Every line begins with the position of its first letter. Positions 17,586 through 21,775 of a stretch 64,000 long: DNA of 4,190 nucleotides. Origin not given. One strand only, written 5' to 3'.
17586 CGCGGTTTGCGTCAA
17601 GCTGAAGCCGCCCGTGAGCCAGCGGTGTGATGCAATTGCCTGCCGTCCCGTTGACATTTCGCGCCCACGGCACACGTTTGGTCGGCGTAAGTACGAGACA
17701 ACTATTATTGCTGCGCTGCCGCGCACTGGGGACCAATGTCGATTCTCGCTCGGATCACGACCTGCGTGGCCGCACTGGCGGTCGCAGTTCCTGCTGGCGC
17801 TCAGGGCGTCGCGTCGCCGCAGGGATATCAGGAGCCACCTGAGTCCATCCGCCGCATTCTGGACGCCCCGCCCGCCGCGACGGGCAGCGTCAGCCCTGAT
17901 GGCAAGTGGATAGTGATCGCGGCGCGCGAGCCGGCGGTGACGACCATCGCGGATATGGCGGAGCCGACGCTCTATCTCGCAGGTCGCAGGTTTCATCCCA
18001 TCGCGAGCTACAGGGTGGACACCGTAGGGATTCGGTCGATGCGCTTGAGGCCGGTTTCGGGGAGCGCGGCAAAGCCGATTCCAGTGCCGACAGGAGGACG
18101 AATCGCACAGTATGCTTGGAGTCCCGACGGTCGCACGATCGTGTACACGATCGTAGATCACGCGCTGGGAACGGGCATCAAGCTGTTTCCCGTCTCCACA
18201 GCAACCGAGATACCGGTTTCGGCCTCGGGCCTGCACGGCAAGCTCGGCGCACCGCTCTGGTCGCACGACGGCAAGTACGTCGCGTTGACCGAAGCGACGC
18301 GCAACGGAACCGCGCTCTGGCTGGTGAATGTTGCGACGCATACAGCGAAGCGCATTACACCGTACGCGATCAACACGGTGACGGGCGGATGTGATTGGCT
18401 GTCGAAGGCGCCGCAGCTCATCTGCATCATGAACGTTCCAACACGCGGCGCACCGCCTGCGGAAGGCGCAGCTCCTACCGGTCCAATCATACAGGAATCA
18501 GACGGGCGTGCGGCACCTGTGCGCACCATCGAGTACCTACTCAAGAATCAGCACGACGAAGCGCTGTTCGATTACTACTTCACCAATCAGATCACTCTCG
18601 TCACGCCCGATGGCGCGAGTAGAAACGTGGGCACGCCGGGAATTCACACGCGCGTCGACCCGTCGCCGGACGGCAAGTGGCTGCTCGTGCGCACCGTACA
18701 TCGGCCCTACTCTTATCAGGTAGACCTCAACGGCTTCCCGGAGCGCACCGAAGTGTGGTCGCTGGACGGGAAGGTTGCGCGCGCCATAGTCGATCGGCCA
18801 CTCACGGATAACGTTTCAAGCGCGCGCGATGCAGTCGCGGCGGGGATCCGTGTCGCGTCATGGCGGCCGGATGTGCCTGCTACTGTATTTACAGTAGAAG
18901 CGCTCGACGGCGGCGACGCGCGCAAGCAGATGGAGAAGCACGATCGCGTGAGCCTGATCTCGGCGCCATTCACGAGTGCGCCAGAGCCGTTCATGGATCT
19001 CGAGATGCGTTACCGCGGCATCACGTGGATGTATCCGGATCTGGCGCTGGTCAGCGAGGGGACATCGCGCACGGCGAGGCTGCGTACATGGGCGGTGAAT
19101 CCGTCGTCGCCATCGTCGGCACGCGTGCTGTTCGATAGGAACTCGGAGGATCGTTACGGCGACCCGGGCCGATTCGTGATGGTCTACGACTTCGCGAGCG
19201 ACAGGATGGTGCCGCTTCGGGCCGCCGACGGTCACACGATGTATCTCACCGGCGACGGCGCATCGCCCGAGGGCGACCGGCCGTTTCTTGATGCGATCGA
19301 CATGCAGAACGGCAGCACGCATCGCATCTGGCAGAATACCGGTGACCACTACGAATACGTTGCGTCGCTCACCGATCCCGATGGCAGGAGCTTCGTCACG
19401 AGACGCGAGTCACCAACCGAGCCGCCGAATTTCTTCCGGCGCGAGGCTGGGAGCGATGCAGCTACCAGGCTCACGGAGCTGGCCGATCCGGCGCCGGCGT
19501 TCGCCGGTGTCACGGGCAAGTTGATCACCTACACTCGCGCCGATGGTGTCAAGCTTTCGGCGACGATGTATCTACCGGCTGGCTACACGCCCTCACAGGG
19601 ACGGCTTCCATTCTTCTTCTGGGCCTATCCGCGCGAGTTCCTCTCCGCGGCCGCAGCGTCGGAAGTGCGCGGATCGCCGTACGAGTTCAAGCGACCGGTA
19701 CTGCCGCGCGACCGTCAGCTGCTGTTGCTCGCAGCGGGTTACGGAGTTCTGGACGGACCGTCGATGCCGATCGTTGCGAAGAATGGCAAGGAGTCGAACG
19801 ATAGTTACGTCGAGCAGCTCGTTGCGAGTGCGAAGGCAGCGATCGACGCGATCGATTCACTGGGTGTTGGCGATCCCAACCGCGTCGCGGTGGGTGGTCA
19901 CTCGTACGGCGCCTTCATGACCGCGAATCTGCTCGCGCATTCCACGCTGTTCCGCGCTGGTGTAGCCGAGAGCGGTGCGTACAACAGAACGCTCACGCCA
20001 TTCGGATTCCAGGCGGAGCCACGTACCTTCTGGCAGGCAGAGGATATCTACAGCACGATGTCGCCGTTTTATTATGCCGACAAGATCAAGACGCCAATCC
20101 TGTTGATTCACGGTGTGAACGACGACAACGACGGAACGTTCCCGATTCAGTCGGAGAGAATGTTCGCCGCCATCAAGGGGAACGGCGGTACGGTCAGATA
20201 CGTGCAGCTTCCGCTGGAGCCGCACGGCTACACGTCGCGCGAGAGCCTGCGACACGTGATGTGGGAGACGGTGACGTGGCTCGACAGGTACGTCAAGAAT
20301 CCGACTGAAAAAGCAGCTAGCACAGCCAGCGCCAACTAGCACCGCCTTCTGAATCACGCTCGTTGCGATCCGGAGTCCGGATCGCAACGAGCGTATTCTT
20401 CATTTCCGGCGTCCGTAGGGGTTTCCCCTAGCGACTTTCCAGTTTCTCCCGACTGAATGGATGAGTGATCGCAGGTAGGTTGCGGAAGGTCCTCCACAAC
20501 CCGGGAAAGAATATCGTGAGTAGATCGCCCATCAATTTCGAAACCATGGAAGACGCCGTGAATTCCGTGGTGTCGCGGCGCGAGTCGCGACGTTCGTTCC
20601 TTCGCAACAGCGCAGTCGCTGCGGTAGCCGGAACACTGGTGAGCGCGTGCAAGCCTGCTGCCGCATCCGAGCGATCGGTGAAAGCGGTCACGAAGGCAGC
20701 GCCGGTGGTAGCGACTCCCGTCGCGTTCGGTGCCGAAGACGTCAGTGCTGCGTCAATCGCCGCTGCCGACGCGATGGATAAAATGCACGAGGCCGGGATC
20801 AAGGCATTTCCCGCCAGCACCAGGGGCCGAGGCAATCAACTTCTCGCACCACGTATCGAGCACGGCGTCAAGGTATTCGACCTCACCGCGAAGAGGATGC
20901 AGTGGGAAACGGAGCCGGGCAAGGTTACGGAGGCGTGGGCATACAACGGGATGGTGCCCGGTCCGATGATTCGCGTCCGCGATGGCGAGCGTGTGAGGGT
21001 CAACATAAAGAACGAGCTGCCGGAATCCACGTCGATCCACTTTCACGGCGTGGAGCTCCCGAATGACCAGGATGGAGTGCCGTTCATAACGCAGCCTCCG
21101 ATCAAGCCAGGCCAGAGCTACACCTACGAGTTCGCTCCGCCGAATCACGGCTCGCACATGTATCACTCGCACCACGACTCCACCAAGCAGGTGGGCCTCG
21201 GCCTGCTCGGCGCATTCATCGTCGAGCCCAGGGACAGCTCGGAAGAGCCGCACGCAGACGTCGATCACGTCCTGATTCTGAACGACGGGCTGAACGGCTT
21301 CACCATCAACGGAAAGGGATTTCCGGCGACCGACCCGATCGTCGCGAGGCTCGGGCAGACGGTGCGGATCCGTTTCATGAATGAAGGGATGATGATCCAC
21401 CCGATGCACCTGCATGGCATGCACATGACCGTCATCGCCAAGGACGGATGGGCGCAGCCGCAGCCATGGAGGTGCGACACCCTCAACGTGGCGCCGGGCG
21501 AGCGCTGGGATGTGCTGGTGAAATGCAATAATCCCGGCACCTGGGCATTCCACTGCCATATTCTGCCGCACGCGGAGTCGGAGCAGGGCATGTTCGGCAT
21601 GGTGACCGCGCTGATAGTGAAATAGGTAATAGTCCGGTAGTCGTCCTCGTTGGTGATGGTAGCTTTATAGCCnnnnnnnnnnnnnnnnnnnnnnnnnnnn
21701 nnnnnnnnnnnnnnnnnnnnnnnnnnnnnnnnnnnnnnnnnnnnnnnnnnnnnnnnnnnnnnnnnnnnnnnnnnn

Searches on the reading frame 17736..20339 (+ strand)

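Call 7: search_protein_families(library=pfam, proteins=[window:17736-20339:+])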
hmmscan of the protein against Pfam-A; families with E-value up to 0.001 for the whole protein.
window:17736-20339:+ (867 aa): 3 families
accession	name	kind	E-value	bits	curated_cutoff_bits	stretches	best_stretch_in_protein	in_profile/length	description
PF00326.27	Peptidase_S9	-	7.7e-22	78.3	22.6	1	701-855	50-212/213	Prolyl oligopeptidase family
PF07676.18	PD40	-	1.5e-09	38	20.9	0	118-138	6-26/38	WD40-like Beta Propeller Repeat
PF02129.25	Peptidase_S15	-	6.1e-06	26.6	23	0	603-746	1-127/262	X-Pro dipeptidyl-peptidase (S15 family)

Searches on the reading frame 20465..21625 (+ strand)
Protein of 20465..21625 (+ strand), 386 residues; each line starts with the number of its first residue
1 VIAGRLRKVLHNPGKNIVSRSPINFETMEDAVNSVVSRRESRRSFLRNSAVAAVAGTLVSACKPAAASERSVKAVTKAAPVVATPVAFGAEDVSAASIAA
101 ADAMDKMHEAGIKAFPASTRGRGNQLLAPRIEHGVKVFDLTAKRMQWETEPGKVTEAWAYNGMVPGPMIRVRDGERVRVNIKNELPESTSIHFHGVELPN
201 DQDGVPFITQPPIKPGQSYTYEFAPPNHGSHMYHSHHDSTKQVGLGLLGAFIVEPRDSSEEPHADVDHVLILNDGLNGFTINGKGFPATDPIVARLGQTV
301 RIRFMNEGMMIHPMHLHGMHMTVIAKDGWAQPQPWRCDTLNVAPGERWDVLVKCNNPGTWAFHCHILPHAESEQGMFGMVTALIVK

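Call 7: search_protein_families(library=pfam, proteins=[window:20465-21625:+])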
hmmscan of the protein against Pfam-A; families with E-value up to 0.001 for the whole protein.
window:20465-21625:+ (386 aa): 3 families
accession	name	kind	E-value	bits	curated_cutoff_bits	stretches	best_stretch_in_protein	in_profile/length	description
PF07732.21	Cu-oxidase_3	-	1.4e-43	148.2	21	2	143-257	3-118/119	Multicopper oxidase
PF07731.20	Cu-oxidase_2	-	6.6e-33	113.8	20.4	1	277-378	20-129/137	Multicopper oxidase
PF00394.28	Cu-oxidase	-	3.9e-11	43.7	21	1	277-377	37-145/157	Multicopper oxidase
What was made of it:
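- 20516..21625 (+): Two-domain multicopper oxidase with a twin-arginine signal. Start is GTG 20516 as called in the public collection, or ATG 20546. Pfam Cu-oxidase_3/_2 (call 7).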

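Call 21: search_protein_families(library=ncbifam, proteins=[window:20546-21625:+], max_evalue=0.001)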
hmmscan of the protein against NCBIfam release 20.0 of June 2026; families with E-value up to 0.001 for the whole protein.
window:20546-21625:+ (359 aa): 8 families
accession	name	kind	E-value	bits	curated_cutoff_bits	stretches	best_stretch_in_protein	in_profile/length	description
TIGR01480.1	copper_res_A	subfamily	4.9e-53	180.5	478.95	2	124-247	60-180/593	copper resistance system multicopper oxidase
NF008205.1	PRK10965.1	equivalog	3.6e-34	118.5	525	2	110-233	47-170/529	multicopper oxidase CueO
TIGR03388.1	ascorbase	equivalog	8.1e-27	94.1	614.8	1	130-247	22-141/542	L-ascorbate oxidase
TIGR03389.1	laccase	equivalog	7.6e-25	87.7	558.9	1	130-245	24-141/539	laccase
TIGR03390.1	ascorbOXfungal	equivalog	1.3e-21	76.7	445.35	1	132-247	31-147/538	L-ascorbate oxidase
TIGR02376.1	Cu_nitrite_red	equivalog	1.6e-18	67.2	296.3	1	111-244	30-165/326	copper-containing nitrite reductase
NF008135.0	PRK10883.1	equivalog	8.5e-14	50.9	581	1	107-329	45-287/471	cell division protein FtsP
NF045554.1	AmiPhnlOxPhsA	equivalog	5.9e-11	41.6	950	1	128-181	43-93/581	O-aminophenol oxidase PhsA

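Call 25: find_homologous_proteins(query=window:20546-21625:+, max_evalue=1e-40)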
Query window:20546-21625:+ (359 aa): 8000 proteins with E <= 1e-40 among 8000 candidates; the best 120 are listed.
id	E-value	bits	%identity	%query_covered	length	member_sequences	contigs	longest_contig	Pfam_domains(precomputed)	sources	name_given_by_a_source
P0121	2.6e-245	831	100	100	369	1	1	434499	PF07731.21,PF00394.29,PF07732.22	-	-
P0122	5.8e-223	757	90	100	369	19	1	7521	PF07731.21,PF00394.29,PF07732.22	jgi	jgi:manganese oxidase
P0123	2.7e-219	745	89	100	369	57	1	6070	PF07731.21,PF00394.29,PF07732.22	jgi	jgi:manganese oxidase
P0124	7.8e-218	740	87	100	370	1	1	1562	PF07731.21,PF00394.29,PF07732.22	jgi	jgi:manganese oxidase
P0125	1.7e-216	736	87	100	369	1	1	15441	PF07731.21,PF00394.29,PF07732.22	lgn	-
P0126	7.0e-214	727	85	100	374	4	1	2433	PF07731.21,PF00394.29,PF07732.22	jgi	-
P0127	2.2e-211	719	86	100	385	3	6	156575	PF07731.21,PF00394.29,PF07732.22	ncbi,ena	-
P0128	2.9e-210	715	84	100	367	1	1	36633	PF07731.21,PF00394.29,PF07732.22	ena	-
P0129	3.5e-209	712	84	100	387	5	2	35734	PF07731.21,PF00394.29,PF07732.22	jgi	jgi:FtsP/CotA-like multicopper oxidase with cupredoxin domain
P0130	3.2e-205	699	82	100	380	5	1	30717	PF07731.21,PF00394.29,PF07732.22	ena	-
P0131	4.2e-205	699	81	100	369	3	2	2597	PF07731.21,PF00394.29,PF07732.22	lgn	-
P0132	1.5e-192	657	77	99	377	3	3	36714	PF07731.21,PF00394.29,PF07732.22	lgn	-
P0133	2.0e-188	644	76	100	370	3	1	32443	PF07731.21,PF00394.29,PF07732.22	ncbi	ncbi:MAG: multicopper oxidase family protein [Gemmatimonadaceae bacterium]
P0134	2.1e-186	637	75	100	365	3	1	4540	PF07731.21,PF00394.29,PF07732.22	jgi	jgi:manganese oxidase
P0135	1.1e-185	635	73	100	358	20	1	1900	PF07731.21,PF00394.29,PF07732.22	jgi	jgi:FtsP/CotA-like multicopper oxidase with cupredoxin domain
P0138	2.2e-182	624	73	100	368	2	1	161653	PF07731.21,PF00394.29,PF07732.22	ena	-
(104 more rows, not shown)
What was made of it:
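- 20516..21625 (+): P0121 is the identical public protein (call 25).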

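Call 26: find_encoding_contigs(protein=P0127, flank=4000, max_places=3)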
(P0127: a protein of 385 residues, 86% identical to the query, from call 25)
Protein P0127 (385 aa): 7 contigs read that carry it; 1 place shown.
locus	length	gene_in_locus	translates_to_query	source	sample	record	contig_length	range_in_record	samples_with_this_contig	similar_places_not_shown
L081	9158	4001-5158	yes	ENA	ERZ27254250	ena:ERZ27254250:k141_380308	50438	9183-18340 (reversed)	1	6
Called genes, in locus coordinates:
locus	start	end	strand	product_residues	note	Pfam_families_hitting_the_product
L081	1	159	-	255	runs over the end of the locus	-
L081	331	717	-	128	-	-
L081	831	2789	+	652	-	PF00488:MutS_V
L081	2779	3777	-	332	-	PF01594:AI-2E_transport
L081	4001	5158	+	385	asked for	PF07732:Cu-oxidase_3, PF00394:Cu-oxidase, PF07731:Cu-oxidase_2, PF07732:Cu-oxidase_3 (weak)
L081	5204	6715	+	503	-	PF00989:PAS, PF13188:PAS_8 (weak), PF08448:PAS_4, PF13426:PAS_9, PF00512:HisKA, PF02518:HATPase_c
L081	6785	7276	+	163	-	PF12900:Pyridox_ox_2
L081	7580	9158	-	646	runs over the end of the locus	PF00282:Pyridoxal_deC, PF21391:tyr_de_CO2_C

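Call 27: find_encoding_contigs(protein=P0128, flank=10000, max_places=2)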
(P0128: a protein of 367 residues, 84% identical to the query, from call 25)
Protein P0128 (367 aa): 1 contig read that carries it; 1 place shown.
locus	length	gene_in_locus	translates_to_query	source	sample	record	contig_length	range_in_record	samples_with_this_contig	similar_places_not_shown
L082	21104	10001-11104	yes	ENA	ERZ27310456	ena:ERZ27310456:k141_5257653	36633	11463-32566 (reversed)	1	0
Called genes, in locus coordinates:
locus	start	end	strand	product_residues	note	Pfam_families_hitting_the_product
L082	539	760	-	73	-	-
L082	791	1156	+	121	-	-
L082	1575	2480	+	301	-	-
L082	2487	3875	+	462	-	-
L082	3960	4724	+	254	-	PF00440:TetR_N (faint)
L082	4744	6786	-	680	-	PF02838:Glyco_hydro_20b, PF14845:Glycohydro_20b2 (weak), PF00728:Glyco_hydro_20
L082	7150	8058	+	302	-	PF21342:SoxA-TsdA_cyt-c, PF00034:Cytochrom_C, PF13442:Cytochrome_CBB3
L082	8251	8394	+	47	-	-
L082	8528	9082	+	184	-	-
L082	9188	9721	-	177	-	PF00753:Lactamase_B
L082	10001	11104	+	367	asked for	PF07731:Cu-oxidase_2 (weak), PF07732:Cu-oxidase_3, PF00394:Cu-oxidase, PF07731:Cu-oxidase_2, PF07732:Cu-oxidase_3 (weak)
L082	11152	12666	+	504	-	PF00989:PAS, PF13188:PAS_8 (weak), PF08448:PAS_4, PF13426:PAS_9, PF00512:HisKA, PF02518:HATPase_c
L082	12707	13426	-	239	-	PF11306:DUF3108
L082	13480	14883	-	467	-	-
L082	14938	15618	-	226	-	PF04264:YceI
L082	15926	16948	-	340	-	PF07731:Cu-oxidase_2 (faint), PF07732:Cu-oxidase_3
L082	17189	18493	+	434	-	PF07730:HisKA_3, PF02518:HATPase_c, PF13581:HATPase_c_2 (weak)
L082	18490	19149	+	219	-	PF00072:Response_reg, PF13384:HTH_23 (faint), PF08281:Sigma70_r4_2 (faint), PF00196:GerE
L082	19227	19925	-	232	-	PF02683:DsbD_TM, PF13386:DsbD_2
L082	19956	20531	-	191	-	PF00578:AhpC-TSA, PF08534:Redoxin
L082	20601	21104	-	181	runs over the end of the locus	-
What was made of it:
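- In L082, MCO-PASHK lies 5 kb from nirK and the kinase-regulator pair (call 27).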

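Call 28: find_encoding_contigs(protein=P0125, flank=4000, max_places=2)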
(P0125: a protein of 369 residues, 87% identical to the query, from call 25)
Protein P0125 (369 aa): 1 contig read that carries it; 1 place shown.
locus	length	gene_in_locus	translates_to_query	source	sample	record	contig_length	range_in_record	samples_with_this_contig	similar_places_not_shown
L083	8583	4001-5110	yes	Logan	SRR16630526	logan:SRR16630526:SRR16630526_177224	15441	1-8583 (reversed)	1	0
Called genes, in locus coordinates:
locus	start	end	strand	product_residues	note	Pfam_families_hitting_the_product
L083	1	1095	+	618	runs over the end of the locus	PF00488:MutS_V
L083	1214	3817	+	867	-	PF26549:Tricorn_N (faint), PF07676:PD40 (faint), PF26550:Tricorn_2nd, PF02129:Peptidase_S15 (faint), PF00326:Peptidase_S9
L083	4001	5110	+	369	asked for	PF07731:Cu-oxidase_2 (weak), PF07732:Cu-oxidase_3, PF00394:Cu-oxidase, PF07731:Cu-oxidase_2, PF07732:Cu-oxidase_3 (weak)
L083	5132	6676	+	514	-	PF00989:PAS, PF08448:PAS_4, PF13188:PAS_8 (weak), PF13426:PAS_9, PF00512:HisKA, PF02518:HATPase_c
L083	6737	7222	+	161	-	PF12900:Pyridox_ox_2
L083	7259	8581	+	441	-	?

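Call 29: find_encoding_contigs(protein=P0138, flank=10000, max_places=2)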
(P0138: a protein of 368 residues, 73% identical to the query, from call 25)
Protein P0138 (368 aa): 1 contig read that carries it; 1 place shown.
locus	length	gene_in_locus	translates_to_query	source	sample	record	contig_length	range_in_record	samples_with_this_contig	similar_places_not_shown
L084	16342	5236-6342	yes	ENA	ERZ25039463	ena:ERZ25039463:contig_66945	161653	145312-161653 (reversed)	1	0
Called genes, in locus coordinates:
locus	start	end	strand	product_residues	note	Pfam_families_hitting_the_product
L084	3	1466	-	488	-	?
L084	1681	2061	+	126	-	PF07883:Cupin_2 (weak)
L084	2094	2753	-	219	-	PF00072:Response_reg, PF08281:Sigma70_r4_2 (weak), PF00196:GerE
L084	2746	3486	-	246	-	PF07730:HisKA_3, PF13581:HATPase_c_2 (weak), PF02518:HATPase_c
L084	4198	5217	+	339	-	PF07731:Cu-oxidase_2 (faint), PF07732:Cu-oxidase_3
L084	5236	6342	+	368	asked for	PF07732:Cu-oxidase_3, PF00394:Cu-oxidase, PF07731:Cu-oxidase_2, PF07732:Cu-oxidase_3 (weak)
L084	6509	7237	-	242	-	-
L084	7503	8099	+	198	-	-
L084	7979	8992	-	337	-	PF26550:Tricorn_2nd (faint), PF26549:Tricorn_N, PF07676:PD40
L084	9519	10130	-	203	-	PF00069:Pkinase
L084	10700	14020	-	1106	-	PF25852:DUF6242_C (faint), PF02012:BNR (faint), PF13088:BNR_2 (faint), PF15902:Sortilin-Vps10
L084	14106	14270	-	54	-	-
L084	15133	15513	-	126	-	-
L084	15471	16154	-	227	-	-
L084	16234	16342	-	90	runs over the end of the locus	-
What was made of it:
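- Closest known: ncgABC-nirK cluster of Nitrosomonas and Nitrobacter. Same: In L084, nirK and the MCO are co-transcribed (call 29).
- In L084, nirK and the MCO form one operon behind the palindrome, divergent from the kinase-regulator pair (call 29).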

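Call 30: find_encoding_contigs(protein=P0133, flank=6000, max_places=2)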
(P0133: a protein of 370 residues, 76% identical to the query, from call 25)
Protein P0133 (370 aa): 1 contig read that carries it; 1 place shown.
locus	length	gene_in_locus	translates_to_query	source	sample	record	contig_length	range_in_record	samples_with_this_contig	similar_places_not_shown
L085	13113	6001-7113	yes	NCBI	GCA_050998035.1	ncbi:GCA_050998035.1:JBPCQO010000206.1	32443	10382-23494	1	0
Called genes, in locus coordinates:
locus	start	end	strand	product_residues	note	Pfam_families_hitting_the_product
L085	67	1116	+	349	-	PF01565:FAD_binding_4, PF02873:MurB_C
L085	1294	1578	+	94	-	-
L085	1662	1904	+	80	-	PF09413:DUF2007 (weak)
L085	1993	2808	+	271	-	PF01263:Aldose_epim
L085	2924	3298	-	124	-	-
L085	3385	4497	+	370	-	-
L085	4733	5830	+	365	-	PF01699:Na_Ca_ex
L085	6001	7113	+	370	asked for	PF07731:Cu-oxidase_2 (weak), PF07732:Cu-oxidase_3, PF00394:Cu-oxidase, PF07731:Cu-oxidase_2, PF07732:Cu-oxidase_3 (weak)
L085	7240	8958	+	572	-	PF00989:PAS, PF08448:PAS_4, PF13188:PAS_8 (weak), PF13426:PAS_9, PF01590:GAF, PF13185:GAF_2, PF00512:HisKA, PF02518:HATPase_c, +1 more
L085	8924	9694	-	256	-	PF11306:DUF3108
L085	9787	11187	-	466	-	-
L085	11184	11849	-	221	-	PF04264:YceI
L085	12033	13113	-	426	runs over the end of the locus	PF00871:Acetate_kinase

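Call 31: find_encoding_contigs(protein=P0130, flank=6000, max_places=2)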
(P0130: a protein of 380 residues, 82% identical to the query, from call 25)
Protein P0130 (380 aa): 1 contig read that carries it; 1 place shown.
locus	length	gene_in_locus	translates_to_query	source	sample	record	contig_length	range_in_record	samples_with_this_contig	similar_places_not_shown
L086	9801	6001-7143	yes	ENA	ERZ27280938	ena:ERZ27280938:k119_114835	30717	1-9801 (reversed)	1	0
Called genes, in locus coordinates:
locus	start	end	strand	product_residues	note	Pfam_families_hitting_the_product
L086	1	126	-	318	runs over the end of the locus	PF00291:PALP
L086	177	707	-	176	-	-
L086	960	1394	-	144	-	-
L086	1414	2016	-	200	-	-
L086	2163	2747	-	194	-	-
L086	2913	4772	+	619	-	PF00488:MutS_V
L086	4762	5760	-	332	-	PF01594:AI-2E_transport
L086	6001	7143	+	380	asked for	PF07732:Cu-oxidase_3, PF00394:Cu-oxidase, PF07731:Cu-oxidase_2, PF07732:Cu-oxidase_3 (weak)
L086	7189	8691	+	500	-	PF00989:PAS, PF08448:PAS_4 (weak), PF13188:PAS_8 (weak), PF13426:PAS_9, PF00512:HisKA, PF02518:HATPase_c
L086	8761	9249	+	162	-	PF12900:Pyridox_ox_2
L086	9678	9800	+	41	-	?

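Call 41: search_solved_structures(query=window:20546-21625:+, max_evalue=1e-10)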
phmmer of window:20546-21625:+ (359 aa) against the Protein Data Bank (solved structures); distinct sequences matched with E-value up to 1e-10: 155 (the best 60 are shown).
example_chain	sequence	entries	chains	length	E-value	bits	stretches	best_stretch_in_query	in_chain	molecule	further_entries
6vox_A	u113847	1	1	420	5.5e-48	166.8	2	111-232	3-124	Copper oxidase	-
2zwn_A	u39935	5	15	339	1.2e-46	162.3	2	251-344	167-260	two-domain type laccase | Multicopper oxidase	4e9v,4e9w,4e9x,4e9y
6vow_A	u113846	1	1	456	1.2e-43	152.6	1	110-233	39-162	multicopper oxidase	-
3g5w_A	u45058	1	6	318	1.3e-41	145.8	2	247-345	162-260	Multicopper oxidase type 1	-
4f7k_A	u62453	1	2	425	6.1e-41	143.6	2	127-326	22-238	Laccase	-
2xu9_A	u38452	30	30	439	1.2e-36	129.4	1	130-352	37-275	LACCASE | LACCASE-LIKE PROTEIN | THERMUS THERMOPHILUS MULTICOPPER OXIDASE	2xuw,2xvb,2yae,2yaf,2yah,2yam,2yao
6w2k_A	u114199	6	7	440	1.2e-36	129.4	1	130-352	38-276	Laccase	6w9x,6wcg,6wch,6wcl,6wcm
6wcn_A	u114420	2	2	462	1.3e-36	129.4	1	129-352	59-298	Laccase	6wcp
9cpm_A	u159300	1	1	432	6.5e-36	127.1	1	130-344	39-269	Laccase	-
3gdc_A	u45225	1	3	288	1.4e-33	119.4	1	108-345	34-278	Multicopper oxidase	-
3zx1_A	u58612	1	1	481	2.1e-33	118.8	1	113-328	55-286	OXIDOREDUCTASE, PUTATIVE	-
8r4h_A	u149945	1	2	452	3.7e-29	104.9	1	113-236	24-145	Copper efflux oxidase,Multicopper oxidase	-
2yxv_A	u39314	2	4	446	6.5e-29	104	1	122-228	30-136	Blue copper oxidase cueO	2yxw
8r4f_A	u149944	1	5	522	8.7e-29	103.6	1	113-236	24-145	Copper efflux oxidase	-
4hak_A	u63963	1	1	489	3.5e-28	101.6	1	122-229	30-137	Blue copper oxidase CueO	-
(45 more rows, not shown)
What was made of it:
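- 20516..21625 (+): Closest solved structures are two-domain MCOs 6vox, 2zwn and 3g5w (call 41).
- Closest known: ncgABC-nirK cluster of Nitrosomonas and Nitrobacter. Same: The window's MCO is a two-domain MCO related to the solved two-domain MCOs, including 3g5w (call 41).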
